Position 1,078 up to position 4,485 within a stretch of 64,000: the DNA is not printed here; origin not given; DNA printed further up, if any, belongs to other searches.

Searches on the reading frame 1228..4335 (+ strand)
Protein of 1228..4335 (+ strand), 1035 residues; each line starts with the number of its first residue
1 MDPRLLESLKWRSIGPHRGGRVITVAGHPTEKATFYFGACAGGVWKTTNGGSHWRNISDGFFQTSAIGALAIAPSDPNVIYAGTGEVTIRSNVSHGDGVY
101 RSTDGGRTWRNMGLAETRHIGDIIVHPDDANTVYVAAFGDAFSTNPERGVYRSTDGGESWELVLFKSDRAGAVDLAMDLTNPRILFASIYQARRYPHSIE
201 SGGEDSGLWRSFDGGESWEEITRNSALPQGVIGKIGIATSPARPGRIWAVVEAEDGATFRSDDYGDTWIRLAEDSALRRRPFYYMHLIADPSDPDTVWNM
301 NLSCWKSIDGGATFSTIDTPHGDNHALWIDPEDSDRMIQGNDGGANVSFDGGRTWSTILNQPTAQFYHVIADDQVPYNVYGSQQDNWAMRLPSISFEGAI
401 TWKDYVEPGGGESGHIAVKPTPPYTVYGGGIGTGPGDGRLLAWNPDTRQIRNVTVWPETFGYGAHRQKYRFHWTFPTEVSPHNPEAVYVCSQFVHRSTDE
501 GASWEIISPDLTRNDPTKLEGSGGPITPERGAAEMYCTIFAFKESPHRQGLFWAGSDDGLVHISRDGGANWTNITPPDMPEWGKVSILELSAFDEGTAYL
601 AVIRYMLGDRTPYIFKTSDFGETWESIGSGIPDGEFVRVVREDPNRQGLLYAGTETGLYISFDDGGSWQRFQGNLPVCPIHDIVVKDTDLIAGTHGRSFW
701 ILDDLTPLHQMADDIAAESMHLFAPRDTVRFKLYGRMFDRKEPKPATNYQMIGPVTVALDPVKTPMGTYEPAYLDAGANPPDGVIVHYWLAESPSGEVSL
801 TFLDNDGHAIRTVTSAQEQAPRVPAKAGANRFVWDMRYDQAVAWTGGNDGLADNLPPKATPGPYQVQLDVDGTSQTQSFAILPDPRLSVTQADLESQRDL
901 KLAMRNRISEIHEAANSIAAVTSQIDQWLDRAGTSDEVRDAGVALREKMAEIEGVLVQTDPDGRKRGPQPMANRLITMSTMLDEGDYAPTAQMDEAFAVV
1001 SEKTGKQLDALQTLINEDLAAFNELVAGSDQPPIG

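Call 61: search_protein_families(library=pfam, proteins=[window:1228-4335:+], max_evalue=0.00001)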
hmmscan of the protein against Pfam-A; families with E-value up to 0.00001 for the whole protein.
window:1228-4335:+ (1035 aa): 3 families
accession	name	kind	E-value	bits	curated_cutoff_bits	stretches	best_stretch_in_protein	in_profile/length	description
PF15902.12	Sortilin-Vps10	-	1.7e-29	103.3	33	1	99-224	3-115/446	Sortilin, neurotensin receptor 3,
PF02012.26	BNR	-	6e-11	41.1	27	0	151-162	1-12/12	BNR/Asp-box repeat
PF13088.12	BNR_2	-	3e-07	30.5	31.4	0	495-652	85-228/277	BNR repeat-like domain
